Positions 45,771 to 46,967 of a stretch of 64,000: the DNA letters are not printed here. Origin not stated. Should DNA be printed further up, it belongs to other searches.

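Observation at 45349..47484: Orphan VirB2-like / VirB6(TrbL)-like / M23-hydrolase membrane module with no secretion ATPases, embedded among core genes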

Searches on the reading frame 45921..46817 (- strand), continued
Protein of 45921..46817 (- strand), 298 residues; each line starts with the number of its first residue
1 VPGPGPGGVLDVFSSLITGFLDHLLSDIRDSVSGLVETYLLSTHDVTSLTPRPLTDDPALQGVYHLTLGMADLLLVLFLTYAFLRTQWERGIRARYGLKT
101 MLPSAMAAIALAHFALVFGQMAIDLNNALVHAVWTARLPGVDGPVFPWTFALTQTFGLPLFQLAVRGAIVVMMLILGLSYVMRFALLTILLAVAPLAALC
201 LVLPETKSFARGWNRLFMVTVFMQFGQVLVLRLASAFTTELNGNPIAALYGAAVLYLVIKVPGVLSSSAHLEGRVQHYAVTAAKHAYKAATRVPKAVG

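Call 23: search_protein_representatives(alignment_id=A1)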
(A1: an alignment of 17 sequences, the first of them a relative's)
Query: 17 sequences, 290 profile positions. Proteins with E-value up to 0.001 (for the whole library): 1599; up to 1e-10: 307; up to 1e-30: 33. The best 150 are listed.
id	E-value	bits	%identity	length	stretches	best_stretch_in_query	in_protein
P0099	3.9e-144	495.5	-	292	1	1-288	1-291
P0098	3.7e-134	462.7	-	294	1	1-285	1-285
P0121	3.6e-109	380.7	-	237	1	55-288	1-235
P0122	7.2e-60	218.9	-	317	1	9-286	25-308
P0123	7.7e-57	209.0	-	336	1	7-275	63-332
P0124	8.1e-53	195.8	-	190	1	55-161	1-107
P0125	2.9e-52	194.0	-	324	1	21-284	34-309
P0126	1.4e-50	188.4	-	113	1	1-104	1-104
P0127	7.6e-50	186.0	-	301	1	4-277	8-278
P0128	3.3e-49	183.9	-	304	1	5-271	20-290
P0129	8.1e-48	179.4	-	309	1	5-285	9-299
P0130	5.4e-47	176.7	-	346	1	42-280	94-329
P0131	2.4e-45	171.2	-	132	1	178-283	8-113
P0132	1.8e-44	168.3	-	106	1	137-241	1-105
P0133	3.7e-43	164.1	-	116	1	163-252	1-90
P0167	5.6e-23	97.9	-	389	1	3-257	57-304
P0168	5.0e-22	94.7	-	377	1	16-258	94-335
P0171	4.5e-21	91.6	-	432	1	20-257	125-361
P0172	4.9e-21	91.5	-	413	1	3-262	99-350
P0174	8.0e-21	90.8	-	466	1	38-257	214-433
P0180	6.4e-20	87.8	-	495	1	50-257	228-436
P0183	1.9e-19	86.3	-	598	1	20-258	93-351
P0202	5.0e-18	81.6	-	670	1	15-256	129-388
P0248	3.8e-15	72.2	-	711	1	32-256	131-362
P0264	9.6e-15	70.8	-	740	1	6-255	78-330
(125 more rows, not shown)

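Call 26: find_homologous_proteins(query=A2, max_evalue=0.00001)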
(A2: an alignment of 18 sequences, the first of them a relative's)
Query A2 (18 sequences) (317 aa, profile of the alignment): 237 proteins with E <= 0.00001 among 8000 candidates; the best 120 are listed.
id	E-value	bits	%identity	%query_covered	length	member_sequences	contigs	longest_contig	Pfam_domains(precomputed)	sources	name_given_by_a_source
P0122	1.2e-102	361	100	100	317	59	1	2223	PF19590.5,PF19597.5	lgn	-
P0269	1.6e-99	351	88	100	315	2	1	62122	PF19590.5,PF19597.5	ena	-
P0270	3.0e-99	350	81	97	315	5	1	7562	PF19590.5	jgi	jgi:hypothetical protein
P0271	3.6e-99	350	86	97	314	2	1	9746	PF19590.5,PF19597.5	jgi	jgi:hypothetical protein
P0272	3.8e-99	350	82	97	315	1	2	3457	PF19590.5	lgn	-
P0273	3.9e-99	350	81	98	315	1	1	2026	PF19590.5,PF19597.5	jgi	jgi:hypothetical protein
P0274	5.5e-99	349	80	98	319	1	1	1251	PF19590.5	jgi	jgi:hypothetical protein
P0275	1.3e-98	348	87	100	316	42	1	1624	PF19590.5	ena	-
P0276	2.5e-98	347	84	100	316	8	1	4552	PF19590.5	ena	-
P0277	2.6e-98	347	84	100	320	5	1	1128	PF19590.5,PF19597.5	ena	-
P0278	3.9e-98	346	81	98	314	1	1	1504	PF19590.5,PF19597.5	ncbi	-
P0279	8.0e-98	345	84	99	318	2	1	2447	PF19590.5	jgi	jgi:hypothetical protein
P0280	8.7e-98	345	80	100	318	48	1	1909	PF19590.5,PF19597.5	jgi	jgi:hypothetical protein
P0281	1.5e-97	344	86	97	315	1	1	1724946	PF19590.5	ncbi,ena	-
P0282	1.5e-97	344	85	98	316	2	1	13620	PF19590.5,PF19597.5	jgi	jgi:hypothetical protein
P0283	3.4e-97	343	84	97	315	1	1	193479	PF19590.5,PF19597.5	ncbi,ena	-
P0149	3.7e-97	343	30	81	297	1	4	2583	PF19597.5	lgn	-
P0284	3.9e-97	343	74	99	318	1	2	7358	PF19590.5,PF19597.5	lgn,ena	-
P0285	4.0e-97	343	53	95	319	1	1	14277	PF19590.5,PF19597.5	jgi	jgi:hypothetical protein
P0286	5.0e-97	343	78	99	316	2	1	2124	PF19590.5,PF19597.5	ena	-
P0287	6.0e-97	342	84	97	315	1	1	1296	PF19590.5,PF19597.5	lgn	-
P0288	7.8e-97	342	84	100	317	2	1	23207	PF19590.5,PF19597.5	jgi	-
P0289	8.0e-97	342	82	97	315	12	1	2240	PF19590.5,PF19597.5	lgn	-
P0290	9.1e-97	342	84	97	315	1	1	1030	PF19590.5,PF19597.5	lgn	-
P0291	1.1e-96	341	78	100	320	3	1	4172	PF19590.5,PF19597.5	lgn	-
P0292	2.0e-96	341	80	100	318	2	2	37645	PF19590.5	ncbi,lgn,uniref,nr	ncbi:MAG: hypothetical protein JF887_07360 [Candidatus Dormibacteraeota bacterium]|uniref:Type IV se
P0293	2.1e-96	341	74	100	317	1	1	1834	PF19597.5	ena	-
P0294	2.8e-96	340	85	100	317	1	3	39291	PF19590.5,PF19597.5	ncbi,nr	ncbi:MAG: hypothetical protein M3019_06605 [Candidatus Dormibacteraeota bacterium]|nr:hypothetical p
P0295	3.0e-96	340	82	97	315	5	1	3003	PF19590.5,PF19597.5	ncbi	-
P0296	4.8e-96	339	70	98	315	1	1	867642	PF19590.5,PF19597.5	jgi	jgi:hypothetical protein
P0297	5.1e-96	339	85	97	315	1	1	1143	PF19590.5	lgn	-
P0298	5.1e-96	339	77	98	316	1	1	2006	PF19590.5,PF19597.5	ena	-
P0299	5.5e-96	339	85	97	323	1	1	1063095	PF19590.5,PF19597.5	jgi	jgi:hypothetical protein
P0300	5.6e-96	339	84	97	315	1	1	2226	PF19590.5,PF19597.5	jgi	jgi:hypothetical protein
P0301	5.9e-96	339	85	97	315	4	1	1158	PF19590.5,PF19597.5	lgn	-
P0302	6.9e-96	339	85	97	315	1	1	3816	PF19590.5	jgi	jgi:hypothetical protein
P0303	9.1e-96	339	53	95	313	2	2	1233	PF19590.5,PF19597.5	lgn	-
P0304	9.8e-96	338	56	96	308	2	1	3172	PF19597.5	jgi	jgi:hypothetical protein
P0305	1.2e-95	338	78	100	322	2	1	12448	PF19590.5,PF19597.5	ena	-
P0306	2.7e-95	337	77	99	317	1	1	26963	PF19590.5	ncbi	-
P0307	2.8e-95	337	58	95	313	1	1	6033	PF19590.5,PF19597.5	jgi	jgi:hypothetical protein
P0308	3.0e-95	337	54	91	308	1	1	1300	PF19590.5,PF19597.5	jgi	jgi:hypothetical protein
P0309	4.6e-95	336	77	99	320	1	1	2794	PF19590.5,PF19597.5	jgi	jgi:hypothetical protein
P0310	9.9e-95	335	55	95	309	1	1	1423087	PF19597.5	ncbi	-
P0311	1.1e-94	335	78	98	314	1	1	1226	PF19590.5,PF19597.5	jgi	jgi:hypothetical protein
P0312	1.3e-94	335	55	95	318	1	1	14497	PF19590.5,PF19597.5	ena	-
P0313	1.5e-94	335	81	98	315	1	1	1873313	PF19590.5,PF19597.5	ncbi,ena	-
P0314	1.8e-94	334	79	100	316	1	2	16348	PF19590.5,PF19597.5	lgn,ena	-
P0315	2.8e-94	334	77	100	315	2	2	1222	PF19590.5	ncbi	-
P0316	2.9e-94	334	54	93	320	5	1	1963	PF19590.5,PF19597.5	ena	-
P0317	3.0e-94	334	55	95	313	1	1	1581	PF04610.20,PF19597.5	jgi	jgi:hypothetical protein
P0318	3.1e-94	334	78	98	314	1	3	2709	PF19590.5,PF19597.5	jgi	jgi:hypothetical protein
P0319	3.3e-94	333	82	98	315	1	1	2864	PF19597.5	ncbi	-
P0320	3.4e-94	333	78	98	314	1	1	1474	PF19590.5,PF19597.5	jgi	jgi:hypothetical protein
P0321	3.5e-94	333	77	99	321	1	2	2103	PF19590.5,PF19597.5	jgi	jgi:hypothetical protein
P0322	3.6e-94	333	55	99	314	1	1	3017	PF19590.5,PF19597.5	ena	-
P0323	3.7e-94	333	54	91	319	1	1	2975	PF19590.5,PF19597.5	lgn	-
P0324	3.7e-94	333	78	98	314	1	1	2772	PF19590.5,PF19597.5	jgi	jgi:hypothetical protein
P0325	3.8e-94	333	55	91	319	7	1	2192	PF19590.5,PF19597.5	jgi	jgi:hypothetical protein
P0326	4.6e-94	333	78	100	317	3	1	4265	PF19590.5,PF19597.5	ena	-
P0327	4.8e-94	333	53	96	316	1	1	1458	PF19590.5,PF19597.5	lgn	-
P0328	5.1e-94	333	36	85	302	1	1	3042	PF19597.5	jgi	jgi:TrbL/VirB6 plasmid conjugal transfer protein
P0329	5.7e-94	333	54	95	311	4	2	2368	PF19590.5,PF19597.5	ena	-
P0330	7.1e-94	332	75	96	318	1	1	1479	PF19590.5,PF19597.5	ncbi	-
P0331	1.7e-93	331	57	95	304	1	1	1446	PF19597.5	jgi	jgi:hypothetical protein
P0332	1.9e-93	331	52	92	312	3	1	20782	PF19590.5,PF19597.5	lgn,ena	-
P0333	2.2e-93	331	54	99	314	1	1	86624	PF19590.5,PF19597.5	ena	-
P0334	4.8e-93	330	53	95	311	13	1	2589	PF19597.5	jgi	jgi:hypothetical protein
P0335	5.2e-93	329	76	97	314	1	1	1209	PF19590.5,PF19597.5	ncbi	-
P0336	7.6e-93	329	53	96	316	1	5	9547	PF19590.5,PF19597.5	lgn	-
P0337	7.6e-93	329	76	95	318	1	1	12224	PF19590.5,PF19597.5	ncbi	-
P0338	8.2e-93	329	56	94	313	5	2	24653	PF19597.5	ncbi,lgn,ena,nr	ncbi:MAG: hypothetical protein E6J45_03895 [Chloroflexi bacterium]|nr:MAG: hypothetical protein E6J4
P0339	8.5e-93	329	50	96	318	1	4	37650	PF19590.5,PF19597.5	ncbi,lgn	-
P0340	1.0e-92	329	57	93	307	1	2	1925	PF19597.5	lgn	-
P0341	1.1e-92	328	54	94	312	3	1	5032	PF19590.5,PF19597.5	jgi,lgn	jgi:hypothetical protein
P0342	1.1e-92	328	55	94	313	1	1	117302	PF04610.20,PF19597.5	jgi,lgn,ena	jgi:hypothetical protein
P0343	1.2e-92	328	73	95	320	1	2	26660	PF19590.5,PF19597.5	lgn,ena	-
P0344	1.3e-92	328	53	91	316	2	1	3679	PF19590.5,PF19597.5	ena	-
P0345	1.3e-92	328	53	91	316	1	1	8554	PF04610.20,PF19590.5,PF19597.5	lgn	-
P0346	1.5e-92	328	53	99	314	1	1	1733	PF19590.5,PF19597.5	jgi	jgi:hypothetical protein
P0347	1.8e-92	328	51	91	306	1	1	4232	PF19590.5,PF19597.5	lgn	-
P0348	2.3e-92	327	32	88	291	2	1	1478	PF19597.5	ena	-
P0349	3.0e-92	327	54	95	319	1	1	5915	PF19590.5,PF19597.5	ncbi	-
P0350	3.3e-92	327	54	94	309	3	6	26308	PF19597.5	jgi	jgi:hypothetical protein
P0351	5.1e-92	326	31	82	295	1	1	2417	PF19590.5,PF19597.5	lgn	-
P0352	8.0e-92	326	33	74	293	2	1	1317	PF19597.5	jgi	jgi:hypothetical protein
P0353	9.0e-92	325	53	99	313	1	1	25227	PF19590.5,PF19597.5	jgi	jgi:Conjugal transfer protein TrbL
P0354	9.5e-92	325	69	96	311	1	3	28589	PF19590.5,PF19597.5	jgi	jgi:hypothetical protein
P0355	1.0e-91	325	54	95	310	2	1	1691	PF19590.5,PF19597.5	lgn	-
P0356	1.1e-91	325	67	97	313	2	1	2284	PF19590.5,PF19597.5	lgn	-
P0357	1.4e-91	325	53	92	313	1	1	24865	PF19597.5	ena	-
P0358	1.5e-91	325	54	98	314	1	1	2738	PF19590.5,PF19597.5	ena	-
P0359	1.6e-91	325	53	93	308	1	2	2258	PF19590.5,PF19597.5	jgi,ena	-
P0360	2.2e-91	324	54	99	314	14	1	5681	PF19590.5,PF19597.5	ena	-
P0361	2.4e-91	324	53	93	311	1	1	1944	PF19590.5,PF19597.5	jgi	jgi:hypothetical protein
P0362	2.6e-91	324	53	97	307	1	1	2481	PF19597.5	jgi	jgi:hypothetical protein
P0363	4.9e-91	323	56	98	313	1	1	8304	PF19597.5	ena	-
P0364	8.8e-91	322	53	94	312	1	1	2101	PF19590.5,PF19597.5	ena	-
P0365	9.5e-91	322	51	99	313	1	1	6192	PF19590.5,PF19597.5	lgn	-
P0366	9.5e-91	322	53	93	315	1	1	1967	PF19597.5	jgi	jgi:hypothetical protein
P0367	1.2e-90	322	54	93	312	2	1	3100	PF04610.20,PF19590.5,PF19597.5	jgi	jgi:hypothetical protein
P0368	1.5e-90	321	55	92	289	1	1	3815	PF19590.5,PF19597.5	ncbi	ncbi:MAG: conjugal transfer protein TrbL family protein, partial [Candidatus Dormibacteria bacterium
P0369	1.9e-90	321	57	95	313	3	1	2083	PF19590.5,PF19597.5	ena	-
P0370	1.9e-90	321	53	96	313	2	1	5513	PF04610.20,PF19590.5,PF19597.5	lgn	-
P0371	2.2e-90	321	56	97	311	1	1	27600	PF19590.5,PF19597.5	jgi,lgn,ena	-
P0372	2.3e-90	321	52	87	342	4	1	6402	PF19590.5,PF19597.5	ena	-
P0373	2.5e-90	321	53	94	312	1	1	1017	PF19590.5,PF19597.5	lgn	-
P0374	3.3e-90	320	51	94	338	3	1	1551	PF19590.5,PF19597.5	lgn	-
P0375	3.4e-90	320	67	100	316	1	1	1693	PF19597.5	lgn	-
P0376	3.5e-90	320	54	99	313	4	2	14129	PF04610.20,PF19597.5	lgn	-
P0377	5.0e-90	320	38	77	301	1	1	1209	PF19590.5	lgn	-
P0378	5.7e-90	320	52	97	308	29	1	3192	PF19597.5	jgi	jgi:hypothetical protein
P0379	9.2e-90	319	55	92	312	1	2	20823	PF19597.5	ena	-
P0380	9.7e-90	319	50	95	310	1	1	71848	PF19597.5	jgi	jgi:hypothetical protein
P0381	1.3e-89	318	50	95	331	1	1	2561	PF19590.5,PF19597.5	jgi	-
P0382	1.4e-89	318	53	97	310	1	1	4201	PF19597.5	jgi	jgi:hypothetical protein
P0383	2.0e-89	318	31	88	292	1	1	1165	PF19590.5,PF19597.5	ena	-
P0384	2.0e-89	318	49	94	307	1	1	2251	PF19590.5,PF19597.5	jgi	jgi:hypothetical protein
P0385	3.8e-89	317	52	96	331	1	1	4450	PF19590.5,PF19597.5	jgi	jgi:hypothetical protein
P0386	4.1e-89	317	32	88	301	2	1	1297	PF19590.5,PF19597.5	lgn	-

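Call 27: find_encoding_contigs(protein=P0281, flank=10000, max_places=2)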
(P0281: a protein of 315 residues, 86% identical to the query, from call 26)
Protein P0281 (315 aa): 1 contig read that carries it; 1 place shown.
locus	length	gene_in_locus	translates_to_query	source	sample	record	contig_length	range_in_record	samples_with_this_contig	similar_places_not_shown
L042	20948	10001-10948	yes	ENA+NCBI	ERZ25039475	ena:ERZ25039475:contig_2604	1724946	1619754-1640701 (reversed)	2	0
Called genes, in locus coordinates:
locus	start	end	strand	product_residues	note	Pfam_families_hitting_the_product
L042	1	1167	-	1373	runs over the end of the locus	PF00364:Biotin_lipoyl, PF25919:BSH_CusB (weak), PF02817:E3_binding, PF00198:2-oxoacid_dh, PF00676:E1_dh, PF02779:Transket_pyr, PF16870:OxoGdeHyase_C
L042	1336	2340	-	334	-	PF07995:GSDH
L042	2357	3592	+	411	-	PF13409:GST_N_2 (weak), PF13410:GST_C_2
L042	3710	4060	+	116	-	-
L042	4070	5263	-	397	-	-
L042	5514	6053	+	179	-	PF00512:HisKA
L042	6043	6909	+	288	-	PF13581:HATPase_c_2, PF02518:HATPase_c, PF00072:Response_reg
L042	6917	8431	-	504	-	PF07690:MFS_1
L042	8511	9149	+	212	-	PF13489:Methyltransf_23, PF02353:CMAS (weak), PF13847:Methyltransf_31, PF08241:Methyltransf_11, PF08242:Methyltransf_12, PF13649:Methyltransf_25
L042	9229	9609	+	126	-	PF18029:Glyoxalase_6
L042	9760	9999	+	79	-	-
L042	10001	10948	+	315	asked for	PF19590:TrbL_3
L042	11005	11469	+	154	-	PF00436:SSB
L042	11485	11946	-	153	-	-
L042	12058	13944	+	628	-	PF03190:Thioredox_DsbH, PF13899:Thioredoxin_7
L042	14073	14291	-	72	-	-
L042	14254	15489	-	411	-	PF00155:Aminotran_1_2, PF00266:Aminotran_5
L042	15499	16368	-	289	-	PF01979:Amidohydro_1, PF07969:Amidohydro_3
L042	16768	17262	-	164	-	PF00491:Arginase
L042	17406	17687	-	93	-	-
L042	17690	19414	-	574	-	PF17391:Urocanase_N, PF01175:Urocanase, PF17392:Urocanase_C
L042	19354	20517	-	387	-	PF00221:Lyase_aromatic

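Call 28: find_encoding_contigs(protein=P0310, flank=10000, max_places=2)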
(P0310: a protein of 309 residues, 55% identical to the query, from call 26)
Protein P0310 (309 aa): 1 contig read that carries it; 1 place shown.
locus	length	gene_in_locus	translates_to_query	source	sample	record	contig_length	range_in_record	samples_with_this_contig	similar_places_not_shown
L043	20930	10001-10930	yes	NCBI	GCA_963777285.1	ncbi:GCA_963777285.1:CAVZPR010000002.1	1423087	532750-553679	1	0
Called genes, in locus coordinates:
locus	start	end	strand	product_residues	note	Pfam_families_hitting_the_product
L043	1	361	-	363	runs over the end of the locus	PF08240:ADH_N, PF16912:Glu_dehyd_C, PF00107:ADH_zinc_N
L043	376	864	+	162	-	PF18431:RNAse_A_bac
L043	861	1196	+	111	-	PF18593:CdiI_2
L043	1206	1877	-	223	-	PF01066:CDP-OH_P_transf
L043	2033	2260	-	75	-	PF01037:AsnC_trans_reg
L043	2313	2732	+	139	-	-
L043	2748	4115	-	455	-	PF01134:GIDA, PF01262:AlaDh_PNT_C (faint), PF01266:DAO (faint), PF03486:HI0933_like (faint), PF07992:Pyr_redox_2, PF12831:FAD_oxidored (weak), PF00070:Pyr_redox, PF02852:Pyr_redox_dim, +2 more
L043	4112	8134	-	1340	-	PF00364:Biotin_lipoyl, PF25919:BSH_CusB, PF25997:BSH_YhbJ (weak), PF00198:2-oxoacid_dh, PF00676:E1_dh, PF02779:Transket_pyr, PF16870:OxoGdeHyase_C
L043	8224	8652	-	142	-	-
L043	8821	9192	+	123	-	-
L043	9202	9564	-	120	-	PF07883:Cupin_2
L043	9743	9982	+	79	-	-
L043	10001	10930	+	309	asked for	PF19597:TrbL_4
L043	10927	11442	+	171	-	PF01551:Peptidase_M23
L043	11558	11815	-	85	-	-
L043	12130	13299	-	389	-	PF13439:Glyco_transf_4, PF13579:Glyco_trans_4_4, PF20706:GT4-conflict, PF00534:Glycos_transf_1, PF13692:Glyco_trans_1_4, PF13524:Glyco_trans_1_2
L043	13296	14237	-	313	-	PF03279:Lip_A_acyltrans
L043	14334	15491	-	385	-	PF01658:Inos-1-P_synth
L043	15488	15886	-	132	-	PF01022:HTH_5, PF12840:HTH_20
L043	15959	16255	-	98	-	-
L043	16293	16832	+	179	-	-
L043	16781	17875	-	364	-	PF13439:Glyco_transf_4, PF00534:Glycos_transf_1, PF13692:Glyco_trans_1_4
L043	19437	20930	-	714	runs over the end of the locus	PF05593:RHS_repeat (faint), PF25023:TEN_YD-shell (faint)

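Call 36: search_solved_structures(query=A3, max_evalue=10, show_alignments=2)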
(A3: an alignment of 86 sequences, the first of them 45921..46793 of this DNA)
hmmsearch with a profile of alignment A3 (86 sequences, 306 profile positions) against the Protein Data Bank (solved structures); distinct sequences matched with E-value up to 10: 3.
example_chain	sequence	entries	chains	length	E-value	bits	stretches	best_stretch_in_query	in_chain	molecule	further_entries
7s5t_A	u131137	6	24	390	0.24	13.5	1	35-144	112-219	ATP-sensitive inward rectifier potassium channel 11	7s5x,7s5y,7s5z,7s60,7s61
9dak_A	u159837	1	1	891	0.31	13.2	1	226-292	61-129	ACE2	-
4uos_A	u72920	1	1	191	2.9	10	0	4-36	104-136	DESIGNED HELICAL BUNDLE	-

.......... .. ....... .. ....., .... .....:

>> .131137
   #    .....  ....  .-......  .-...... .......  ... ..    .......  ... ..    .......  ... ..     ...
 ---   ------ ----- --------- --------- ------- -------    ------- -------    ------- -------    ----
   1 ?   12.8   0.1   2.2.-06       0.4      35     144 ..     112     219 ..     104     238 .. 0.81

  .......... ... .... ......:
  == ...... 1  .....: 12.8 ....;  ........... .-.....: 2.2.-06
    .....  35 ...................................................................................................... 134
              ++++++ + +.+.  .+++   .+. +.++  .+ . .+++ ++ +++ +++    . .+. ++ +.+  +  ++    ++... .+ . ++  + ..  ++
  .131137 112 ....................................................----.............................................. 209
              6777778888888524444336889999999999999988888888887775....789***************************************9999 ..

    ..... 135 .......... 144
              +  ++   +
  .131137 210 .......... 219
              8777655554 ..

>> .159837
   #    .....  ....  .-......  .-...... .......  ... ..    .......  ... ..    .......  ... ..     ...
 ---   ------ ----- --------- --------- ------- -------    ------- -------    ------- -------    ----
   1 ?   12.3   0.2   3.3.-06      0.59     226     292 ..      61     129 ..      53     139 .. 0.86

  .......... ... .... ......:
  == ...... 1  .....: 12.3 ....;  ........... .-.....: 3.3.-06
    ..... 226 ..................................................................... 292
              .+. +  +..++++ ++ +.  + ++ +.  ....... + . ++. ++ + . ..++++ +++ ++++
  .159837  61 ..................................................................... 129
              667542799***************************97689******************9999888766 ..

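Call 41: find_encoding_contigs(protein=P0342, flank=10000, max_places=2)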
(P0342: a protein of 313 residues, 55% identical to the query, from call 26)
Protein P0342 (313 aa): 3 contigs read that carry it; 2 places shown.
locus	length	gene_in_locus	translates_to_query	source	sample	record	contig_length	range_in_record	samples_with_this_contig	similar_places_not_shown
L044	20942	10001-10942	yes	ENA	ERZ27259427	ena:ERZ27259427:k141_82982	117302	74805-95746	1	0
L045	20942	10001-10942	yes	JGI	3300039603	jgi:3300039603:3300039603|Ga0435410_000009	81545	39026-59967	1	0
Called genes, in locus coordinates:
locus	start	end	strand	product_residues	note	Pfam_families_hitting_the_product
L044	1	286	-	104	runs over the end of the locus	-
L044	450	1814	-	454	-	PF01134:GIDA, PF01262:AlaDh_PNT_C (faint), PF03486:HI0933_like (faint), PF07992:Pyr_redox_2, PF12831:FAD_oxidored (weak), PF13450:NAD_binding_8 (faint), PF00070:Pyr_redox, PF02852:Pyr_redox_dim, +1 more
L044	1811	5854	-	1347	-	PF00364:Biotin_lipoyl, PF25919:BSH_CusB (weak), PF25997:BSH_YhbJ (faint), PF02817:E3_binding, PF00198:2-oxoacid_dh, PF00676:E1_dh, PF02779:Transket_pyr, PF16870:OxoGdeHyase_C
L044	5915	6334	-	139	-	-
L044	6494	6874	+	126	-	-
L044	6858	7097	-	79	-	-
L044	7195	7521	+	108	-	-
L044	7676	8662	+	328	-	PF00005:ABC_tran, PF13304:AAA_21, PF13732:DrrA1-3_C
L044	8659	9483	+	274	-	PF01061:ABC2_membrane, PF12698:ABC2_membrane_3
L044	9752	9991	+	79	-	-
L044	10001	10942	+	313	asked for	PF19597:TrbL_4, PF04610:TrbL (weak)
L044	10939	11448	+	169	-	PF01551:Peptidase_M23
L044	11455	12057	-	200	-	PF01066:CDP-OH_P_transf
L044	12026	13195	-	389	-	PF13477:Glyco_trans_4_2 (faint), PF13439:Glyco_transf_4, PF13579:Glyco_trans_4_4, PF20706:GT4-conflict (weak), PF00534:Glycos_transf_1, PF13692:Glyco_trans_1_4, PF13524:Glyco_trans_1_2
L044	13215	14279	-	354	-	PF03279:Lip_A_acyltrans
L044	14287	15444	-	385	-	PF01658:Inos-1-P_synth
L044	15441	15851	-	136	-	PF01022:HTH_5, PF12840:HTH_20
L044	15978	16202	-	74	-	-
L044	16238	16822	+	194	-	-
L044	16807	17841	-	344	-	PF13439:Glyco_transf_4, PF00534:Glycos_transf_1, PF13692:Glyco_trans_1_4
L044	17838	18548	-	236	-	-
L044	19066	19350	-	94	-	PF08734:GYD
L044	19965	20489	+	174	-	PF06172:Cupin_5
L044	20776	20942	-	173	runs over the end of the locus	PF11349:DUF3151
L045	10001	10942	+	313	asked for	PF19597:TrbL_4, PF04610:TrbL (weak)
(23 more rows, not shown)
